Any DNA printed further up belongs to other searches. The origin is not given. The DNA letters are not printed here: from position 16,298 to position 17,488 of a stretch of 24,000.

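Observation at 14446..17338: A cellobiose-family PTS operon with no glycosidase, deacetylase or regulator; an unrecognised 296-aa enzyme-like protein takes that position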

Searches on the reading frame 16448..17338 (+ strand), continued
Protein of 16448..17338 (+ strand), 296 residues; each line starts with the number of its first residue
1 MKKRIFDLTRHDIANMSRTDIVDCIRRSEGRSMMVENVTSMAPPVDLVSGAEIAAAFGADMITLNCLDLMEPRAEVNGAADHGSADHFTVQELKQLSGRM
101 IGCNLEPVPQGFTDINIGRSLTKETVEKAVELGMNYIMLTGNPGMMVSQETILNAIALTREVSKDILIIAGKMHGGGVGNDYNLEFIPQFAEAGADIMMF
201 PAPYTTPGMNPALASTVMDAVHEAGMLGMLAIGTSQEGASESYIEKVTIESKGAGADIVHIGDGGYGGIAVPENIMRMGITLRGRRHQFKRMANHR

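Call 52: search_protein_families(library=ncbifam, proteins=[L050:4326-5684:+, L077:2506-4038:+, L077:1085-2476:+, L079:1439-2398:+, L061:2106-3269:+, L061:3309-4220:+, L084:2690-3895:+, L088:9909-10166:+, L091:10319-10681:+], max_evalue=0.00001)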
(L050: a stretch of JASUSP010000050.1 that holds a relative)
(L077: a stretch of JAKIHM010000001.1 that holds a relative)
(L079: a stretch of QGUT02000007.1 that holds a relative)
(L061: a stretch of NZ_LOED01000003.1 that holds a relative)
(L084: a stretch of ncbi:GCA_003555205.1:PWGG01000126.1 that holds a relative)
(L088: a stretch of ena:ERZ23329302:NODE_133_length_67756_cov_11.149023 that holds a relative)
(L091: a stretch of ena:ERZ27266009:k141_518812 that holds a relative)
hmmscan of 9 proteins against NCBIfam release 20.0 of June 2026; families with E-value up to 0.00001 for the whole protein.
L050:4326-5684:+ (452 aa): 36 families (the best 25 are shown)
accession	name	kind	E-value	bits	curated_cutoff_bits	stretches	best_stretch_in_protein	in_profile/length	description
NF041552.1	TF_PrdR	equivalog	5.8e-146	487.1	795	1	4-449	129-577/577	sigma-54 dependent transcriptional regulator PrdR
TIGR01817.1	nifA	equivalog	8e-103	345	528.85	1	140-386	194-438/534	nif-specific transcriptional activator NifA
TIGR02915.1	PEP_resp_reg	equivalog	1.4e-98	330.7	502.6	1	128-451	126-445/445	PEP-CTERM-box response regulator transcription factor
NF008469.0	PRK11361.1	equivalog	5.2e-98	328.7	714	1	109-451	108-457/461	acetoacetate metabolism transcriptional regulator AtoC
TIGR01818.1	ntrC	equivalog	6.4e-98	328.5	558.6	1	108-393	101-384/463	nitrogen regulation protein NR(I)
TIGR02329.1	propionate_PrpR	equivalog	3.4e-91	306.5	499.2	1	142-446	212-525/526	propionate catabolism operon regulatory protein PrpR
NF050807.1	TransRegFlbDCaul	equivalog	2.1e-89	300.5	750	1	140-384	116-359/454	sigma-54-dependent transcriptional regulator FlbD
NF049963.1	RespRegFlgRCampy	domain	2.7e-88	296.7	750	1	144-449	136-428/429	fla regulon two-component system response regulator FlgR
NF011953.0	PRK15424.1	equivalog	3.5e-87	293.2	703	1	142-447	219-533/538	propionate catabolism operon regulatory protein PrpR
NF038308.1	RNA_repair_RtcR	equivalog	4.9e-86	289.7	650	1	141-390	179-436/530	RNA repair transcriptional activator RtcR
NF003451.0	PRK05022.1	equivalog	1.1e-85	288.4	476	1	115-374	167-421/512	nitric oxide reductase transcriptional regulator NorR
NF007689.0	PRK10365.1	equivalog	1.3e-83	281.3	760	1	102-445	99-439/441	sigma-54-dependent response regulator transcription factor ZraR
NF011958.0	PRK15429.1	equivalog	1.4e-82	278.4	830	1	103-450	343-686/692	formate hydrogenlyase transcriptional activator FlhA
NF008176.1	PRK10923.1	equivalog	1.2e-80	271.4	620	1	139-410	135-406/469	nitrogen regulation protein NR(I)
NF041906.1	V4R_TF_MobR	exception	1.8e-79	267.7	999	1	145-447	235-543/544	phenol degradation transcriptional regulator MobR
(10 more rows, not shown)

L077:2506-4038:+ (510 aa): 1 family
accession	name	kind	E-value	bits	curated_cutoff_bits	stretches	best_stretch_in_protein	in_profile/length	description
NF037979.1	Na_transp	subfamily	6.4e-24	84.7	50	1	15-383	7-346/419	sodium-dependent transporter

L077:1085-2476:+ (463 aa): 5 families
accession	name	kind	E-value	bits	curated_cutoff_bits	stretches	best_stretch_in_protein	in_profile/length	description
NF009709.0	PRK13238.1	subfamily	4.3e-226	751.1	285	1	7-462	5-461/463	tryptophanase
TIGR02618.1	tyr_phenol_ly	equivalog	9e-199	661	720.7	1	10-460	1-450/450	tyrosine phenol-lyase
TIGR02617.1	tnaA_trp_ase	equivalog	2.7e-197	656.4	825.8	1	8-461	2-466/467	tryptophanase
NF053783.1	TphnTnaApg1401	equivalog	2.8e-196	652.9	750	1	9-461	5-456/457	tryptophanase TnaA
TIGR03531.1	selenium_SpcS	equivalog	2.8e-06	26.2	224.85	1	163-287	189-298/444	O-phosphoseryl-tRNA(Sec) selenium transferase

L079:1439-2398:+ (319 aa): 1 family
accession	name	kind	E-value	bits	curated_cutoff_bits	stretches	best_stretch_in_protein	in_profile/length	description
NF046058.1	NagK_SO3507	equivalog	5.6e-21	75.3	370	1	5-245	12-247/295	N-acetylglucosamine kinase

L061:2106-3269:+ (387 aa): 14 families
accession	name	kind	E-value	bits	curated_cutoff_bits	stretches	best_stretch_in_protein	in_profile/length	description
NF007151.0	PRK09585.3-6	equivalog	6.5e-189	627.7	599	1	1-386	1-395/396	anhydro-N-acetylmuramic acid kinase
NF007142.0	PRK09585.2-1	equivalog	2.8e-148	493.9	435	1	11-386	2-380/384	anhydro-N-acetylmuramic acid kinase AnmK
NF007148.0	PRK09585.3-2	equivalog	1.1e-141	472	387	1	8-386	4-383/386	anhydro-N-acetylmuramic acid kinase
NF007139.0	PRK09585.1-3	equivalog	9.8e-100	334.2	367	1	12-386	3-368/370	anhydro-N-acetylmuramic acid kinase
NF007143.0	PRK09585.2-2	equivalog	2.4e-99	332.7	533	1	14-385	2-378/382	anhydro-N-acetylmuramic acid kinase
NF007146.0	PRK09585.2-6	equivalog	6e-99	331.5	440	1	14-385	2-365/391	anhydro-N-acetylmuramic acid kinase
NF007149.0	PRK09585.3-4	equivalog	1.1e-95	320.9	616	1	1-385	5-395/399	anhydro-N-acetylmuramic acid kinase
NF007150.0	PRK09585.3-5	equivalog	2.3e-91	306.7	585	1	13-386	3-383/393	anhydro-N-acetylmuramic acid kinase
NF007145.0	PRK09585.2-5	equivalog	6.3e-81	272.6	514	1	14-384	2-374/379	anhydro-N-acetylmuramic acid kinase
NF007138.0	PRK09585.1-1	equivalog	2.9e-78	263.6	588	1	13-385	4-364/370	anhydro-N-acetylmuramic acid kinase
NF007141.0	PRK09585.1-5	equivalog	3.3e-78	263.1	352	1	12-385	3-364/370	anhydro-N-acetylmuramic acid kinase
NF007144.0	PRK09585.2-3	equivalog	1.5e-62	211.8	436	1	9-385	2-355/358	anhydro-N-acetylmuramic acid kinase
NF007140.0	PRK09585.1-4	equivalog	4.8e-60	203.7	605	1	16-385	17-379/382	anhydro-N-acetylmuramic acid kinase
NF007147.0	PRK09585.3-1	equivalog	5.5e-55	186.9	822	1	15-386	3-362/393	anhydro-N-acetylmuramic acid kinase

L061:3309-4220:+ (303 aa): 6 families
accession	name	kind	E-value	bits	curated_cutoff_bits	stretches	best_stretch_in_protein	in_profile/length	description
NF009222.0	PRK12570.1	subfamily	5.1e-130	432.8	255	1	2-296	9-303/307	N-acetylmuramic acid 6-phosphate etherase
NF003915.0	PRK05441.1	subfamily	1.5e-129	431.4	168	1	2-297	2-297/300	N-acetylmuramic acid 6-phosphate etherase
TIGR00274.1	TIGR00274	equivalog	2.2e-122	407.7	302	1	6-295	1-290/291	N-acetylmuramic acid 6-phosphate etherase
TIGR01135.1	glmS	equivalog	5.2e-08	31.8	418.05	1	126-244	333-449/607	glutamine--fructose-6-phosphate transaminase (isomerizing)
NF002805.0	PRK02947.1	subfamily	5.6e-08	32.2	135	1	40-165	17-141/247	sugar isomerase domain-containing protein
NF001484.0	PRK00331.1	subfamily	2.2e-07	29.7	381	1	126-244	328-444/601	isomerizing glutamine--fructose-6-phosphate transaminase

L084:2690-3895:+ (401 aa): 9 families
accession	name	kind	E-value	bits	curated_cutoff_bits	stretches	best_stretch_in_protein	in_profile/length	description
TIGR01998.1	PTS-II-BC-nag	equivalog_domain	1.8e-127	426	553.2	1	1-398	1-394/475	N-acetylglucosamine-specific PTS transporter subunit IIBC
TIGR02002.1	PTS-II-BC-glcB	equivalog_domain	1.3e-124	416.6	591.8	1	2-396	5-420/502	glucose-specific PTS transporter subunit IIBC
NF008301.0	PRK11089.1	equivalog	2.2e-111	372.8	647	1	3-399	7-398/477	PTS glucose transporter subunit IIBC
NF007608.0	PRK10255.1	equivalog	1.5e-102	344.1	1010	1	2-396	4-378/648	PTS N-acetyl glucosamine transporter subunit IIABC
TIGR00852.1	pts-Glc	subfamily_domain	3.4e-64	217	291.1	1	51-332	1-290/290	maltose/glucose-specific PTS transporter subunit IIC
TIGR02004.1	PTS-IIBC-malX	hypoth_equivalog_domain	1.6e-59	201.9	632.2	1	4-396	7-431/517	maltose/glucose-specific PTS transporter subunit IIBC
NF007509.0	PRK10110.1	subfamily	1.5e-58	198.4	665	1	4-396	14-438/530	PTS maltose transporter subunit IICB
TIGR02005.1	PTS-IIBC-alpha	subfamily_domain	7.7e-46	156.4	607.3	1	4-392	3-421/524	alpha-glucoside-specific PTS transporter subunit IIBC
TIGR02003.1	PTS-II-BC-unk1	hypoth_equivalog_domain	9.7e-43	146.5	649.85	2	5-215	8-244/547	PTS transporter subunit IIBC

L088:9909-10166:+ (85 aa): 0 families

L091:10319-10681:+ (120 aa): 0 families

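Call 75: search_protein_families(library=pfam, alignment_id=A2, max_evalue=10)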
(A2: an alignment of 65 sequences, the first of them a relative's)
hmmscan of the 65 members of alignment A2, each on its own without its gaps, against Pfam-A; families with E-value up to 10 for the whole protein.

A. member 1, P0001 (296 aa): 2 families
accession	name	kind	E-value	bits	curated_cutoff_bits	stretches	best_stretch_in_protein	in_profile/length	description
PF25509.1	DUF7916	-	4.1e-104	348.2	27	1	6-294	1-292/296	Domain of unknown function (DUF7916)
PF20910.2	TDP-43_C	-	0.019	15.9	27.9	1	208-242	51-86/105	TAR DNA-binding protein 43, C-terminal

B. families by the number of members that match (of 65 scanned): 50 families (the first 25 are shown)
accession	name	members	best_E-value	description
PF25509.1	DUF7916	65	1.5e-137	Domain of unknown function (DUF7916)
PF04131.20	NanE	16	4.7e-06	Putative N-acetylmannosamine-6-phosphate epimerase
PF00933.27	Glyco_hydro_3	7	0.0067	Glycosyl hydrolase family 3 N terminal domain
PF03060.21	NMO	4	0.016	Nitronate monooxygenase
PF04055.27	Radical_SAM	3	0.0028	Radical SAM superfamily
PF01487.21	DHquinase_I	2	0.0017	Type I 3-dehydroquinase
PF00478.31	IMPDH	2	0.0019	IMP dehydrogenase / GMP reductase domain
PF01884.23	PcrB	2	0.01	PcrB family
PF02310.24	B12-binding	2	0.017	B12 binding domain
PF13714.12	PEP_mutase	2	0.035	Phosphoenolpyruvate phosphomutase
PF03437.21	BtpA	2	0.051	BtpA family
PF09587.15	PGA_cap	2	0.079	Bacterial capsule synthesis protein PGA_cap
PF00215.30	OMPdecase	1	0.0013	Orotidine 5'-phosphate decarboxylase / HUMPS family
PF01791.15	DeoC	1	0.0017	DeoC/LacD family aldolase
PF22472.1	Ago_N_2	1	0.0044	Argonaute, N-terminal domain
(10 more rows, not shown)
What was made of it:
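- On NanE (PF04131) ManNAc-6-P 2-epimerase: Sixteen of 65 relatives hit weakly, best E 4.7e-6 (call 75).
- Closest known: UlaD/UlaE. Different: One of 65 members weakly hits OMPdecase, and one weakly hits AP_endonuc_2 (call 75).
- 16 of 65 diverse members weakly hit Pfam NanE, best E 4.7e-6 (call 75).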

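Call 84: search_protein_families(library=pfam, proteins=[P0372, P0270], max_evalue=0.01)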
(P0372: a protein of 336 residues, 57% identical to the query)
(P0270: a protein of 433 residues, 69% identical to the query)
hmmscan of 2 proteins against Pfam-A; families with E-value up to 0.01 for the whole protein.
P0372 (336 aa): 2 families
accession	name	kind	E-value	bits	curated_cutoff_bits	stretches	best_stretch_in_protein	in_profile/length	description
PF25509.1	DUF7916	-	2.4e-63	214.4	27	1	2-225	40-269/296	Domain of unknown function (DUF7916)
PF00367.25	PTS_EIIB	-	7.3e-06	25.8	27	1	263-295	1-34/34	phosphotransferase system, EIIB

P0270 (433 aa): 2 families
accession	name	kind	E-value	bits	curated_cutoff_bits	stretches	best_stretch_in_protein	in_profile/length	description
PF25509.1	DUF7916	-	2.8e-88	296.2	27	1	143-420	8-293/296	Domain of unknown function (DUF7916)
PF00381.24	PTS-HPr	-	2.3e-24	85.7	23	1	3-82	2-80/81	PTS HPr component phosphorylation site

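Call 87: find_encoding_contigs(protein=P0320, flank=10000, max_places=1)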
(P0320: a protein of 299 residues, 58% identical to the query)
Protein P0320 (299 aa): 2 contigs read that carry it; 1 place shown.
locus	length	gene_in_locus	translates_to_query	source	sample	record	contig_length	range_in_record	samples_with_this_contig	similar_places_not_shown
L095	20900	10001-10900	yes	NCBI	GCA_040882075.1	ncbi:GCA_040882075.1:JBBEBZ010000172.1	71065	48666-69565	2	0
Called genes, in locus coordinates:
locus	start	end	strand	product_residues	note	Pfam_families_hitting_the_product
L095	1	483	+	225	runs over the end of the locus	PF00528:BPD_transp_1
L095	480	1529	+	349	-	PF00005:ABC_tran, PF13304:AAA_21 (faint), PF03459:TOBE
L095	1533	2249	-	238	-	PF02597:ThiS, PF02391:MoaE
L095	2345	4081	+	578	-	PF00069:Pkinase, PF07714:PK_Tyr_Ser-Thr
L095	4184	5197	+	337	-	PF04055:Radical_SAM, PF06463:Mob_synth_C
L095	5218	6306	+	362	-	PF01979:Amidohydro_1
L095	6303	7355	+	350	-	PF01380:SIS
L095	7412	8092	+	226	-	PF00702:Hydrolase, PF13419:HAD_2, PF13242:Hydrolase_like (weak)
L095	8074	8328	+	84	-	PF00381:PTS-HPr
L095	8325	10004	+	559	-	PF05524:PEP-utilisers_N, PF00391:PEP-utilizers, PF02896:PEP-utilizers_C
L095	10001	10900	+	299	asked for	PF25509:DUF7916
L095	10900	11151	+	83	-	PF00367:PTS_EIIB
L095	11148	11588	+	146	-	PF00358:PTS_EIIA_1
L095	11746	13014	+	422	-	PF02378:PTS_EIIC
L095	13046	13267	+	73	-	-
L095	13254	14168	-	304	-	PF01408:GFO_IDH_MocA, PF21378:YceM-like_C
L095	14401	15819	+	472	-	PF00144:Beta-lactamase (faint)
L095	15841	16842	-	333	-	PF02729:OTCace_N, PF00185:OTCace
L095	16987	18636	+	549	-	PF00890:FAD_binding_2, PF03486:HI0933_like (faint), PF07992:Pyr_redox_2 (faint), PF12831:FAD_oxidored (weak)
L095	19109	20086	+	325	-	-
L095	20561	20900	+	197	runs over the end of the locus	PF00111:Fer2 (weak), PF01799:Fer2_2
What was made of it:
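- In L095 it sits between EI and EIIB (call 87).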
